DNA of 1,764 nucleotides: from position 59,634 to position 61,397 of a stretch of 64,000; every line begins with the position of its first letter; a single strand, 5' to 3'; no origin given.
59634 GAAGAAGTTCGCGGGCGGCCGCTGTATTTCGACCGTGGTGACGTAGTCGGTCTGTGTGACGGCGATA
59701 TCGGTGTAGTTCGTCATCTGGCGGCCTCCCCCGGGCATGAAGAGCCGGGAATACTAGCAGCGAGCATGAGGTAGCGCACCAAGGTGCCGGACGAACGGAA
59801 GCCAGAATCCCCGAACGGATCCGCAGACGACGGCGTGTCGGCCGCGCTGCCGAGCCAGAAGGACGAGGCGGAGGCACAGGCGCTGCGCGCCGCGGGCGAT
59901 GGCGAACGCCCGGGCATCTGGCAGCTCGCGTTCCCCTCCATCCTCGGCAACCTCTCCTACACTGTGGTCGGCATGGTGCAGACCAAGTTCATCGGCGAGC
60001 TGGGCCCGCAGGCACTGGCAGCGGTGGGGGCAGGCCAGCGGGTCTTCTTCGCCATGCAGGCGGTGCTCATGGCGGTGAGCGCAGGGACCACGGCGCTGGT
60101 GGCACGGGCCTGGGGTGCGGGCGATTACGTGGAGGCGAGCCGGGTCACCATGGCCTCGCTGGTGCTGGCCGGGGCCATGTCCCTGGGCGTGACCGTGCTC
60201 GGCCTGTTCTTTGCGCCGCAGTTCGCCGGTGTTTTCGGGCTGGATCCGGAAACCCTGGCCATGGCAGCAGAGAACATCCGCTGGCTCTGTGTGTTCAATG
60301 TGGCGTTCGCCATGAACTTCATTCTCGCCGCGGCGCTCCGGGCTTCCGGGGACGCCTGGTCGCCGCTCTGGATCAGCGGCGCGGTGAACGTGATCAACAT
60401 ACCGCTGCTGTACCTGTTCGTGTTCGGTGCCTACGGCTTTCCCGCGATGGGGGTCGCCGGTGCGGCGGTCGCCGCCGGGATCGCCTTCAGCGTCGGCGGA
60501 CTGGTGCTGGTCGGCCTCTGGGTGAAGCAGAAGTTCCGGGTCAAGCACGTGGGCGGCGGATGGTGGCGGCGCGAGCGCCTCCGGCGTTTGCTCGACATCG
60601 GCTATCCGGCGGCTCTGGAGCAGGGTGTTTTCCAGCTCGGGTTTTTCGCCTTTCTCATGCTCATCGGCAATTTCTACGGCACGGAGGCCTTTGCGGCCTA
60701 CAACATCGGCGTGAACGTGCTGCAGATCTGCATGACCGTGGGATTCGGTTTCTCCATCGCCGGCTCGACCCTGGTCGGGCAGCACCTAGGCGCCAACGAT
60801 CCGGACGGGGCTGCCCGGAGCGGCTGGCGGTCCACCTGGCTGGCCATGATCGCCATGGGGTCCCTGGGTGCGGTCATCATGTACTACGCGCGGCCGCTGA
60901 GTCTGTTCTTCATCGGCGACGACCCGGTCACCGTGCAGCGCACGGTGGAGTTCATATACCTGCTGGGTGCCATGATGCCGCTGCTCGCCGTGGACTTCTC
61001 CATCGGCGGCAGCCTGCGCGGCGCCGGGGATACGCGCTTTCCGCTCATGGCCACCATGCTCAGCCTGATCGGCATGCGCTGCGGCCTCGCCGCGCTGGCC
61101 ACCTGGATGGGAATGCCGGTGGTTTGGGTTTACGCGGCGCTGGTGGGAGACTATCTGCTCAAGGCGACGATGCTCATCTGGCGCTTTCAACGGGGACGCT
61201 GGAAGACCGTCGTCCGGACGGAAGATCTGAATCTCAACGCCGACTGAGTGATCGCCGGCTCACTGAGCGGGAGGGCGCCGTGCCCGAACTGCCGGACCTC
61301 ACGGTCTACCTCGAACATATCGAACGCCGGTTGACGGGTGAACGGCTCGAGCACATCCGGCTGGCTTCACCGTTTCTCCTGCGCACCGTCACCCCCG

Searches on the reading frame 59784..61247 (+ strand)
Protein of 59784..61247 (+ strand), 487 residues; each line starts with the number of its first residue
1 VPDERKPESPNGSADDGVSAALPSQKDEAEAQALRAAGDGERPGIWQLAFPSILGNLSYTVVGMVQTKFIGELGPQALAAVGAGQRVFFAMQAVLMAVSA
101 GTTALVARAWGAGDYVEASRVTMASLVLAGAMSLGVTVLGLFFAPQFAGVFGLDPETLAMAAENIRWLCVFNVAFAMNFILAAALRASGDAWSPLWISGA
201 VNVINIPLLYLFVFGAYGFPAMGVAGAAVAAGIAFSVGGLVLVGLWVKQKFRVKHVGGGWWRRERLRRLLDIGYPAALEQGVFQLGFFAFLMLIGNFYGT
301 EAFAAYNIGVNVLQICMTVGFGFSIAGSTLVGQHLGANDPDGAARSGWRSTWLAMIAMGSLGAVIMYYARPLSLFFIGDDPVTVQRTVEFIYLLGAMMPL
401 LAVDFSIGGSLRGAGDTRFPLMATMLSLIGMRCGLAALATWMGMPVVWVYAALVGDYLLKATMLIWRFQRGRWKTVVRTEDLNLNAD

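Call 58: search_protein_families(library=pfam, proteins=[window:59784-61247:+], max_evalue=0.00001)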
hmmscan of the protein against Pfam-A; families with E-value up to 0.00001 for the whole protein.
window:59784-61247:+ (487 aa): 1 family
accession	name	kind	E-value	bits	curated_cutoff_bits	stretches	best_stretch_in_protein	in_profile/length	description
PF01554.23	MatE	-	3.5e-54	183.3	24.9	2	51-211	1-161/161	MatE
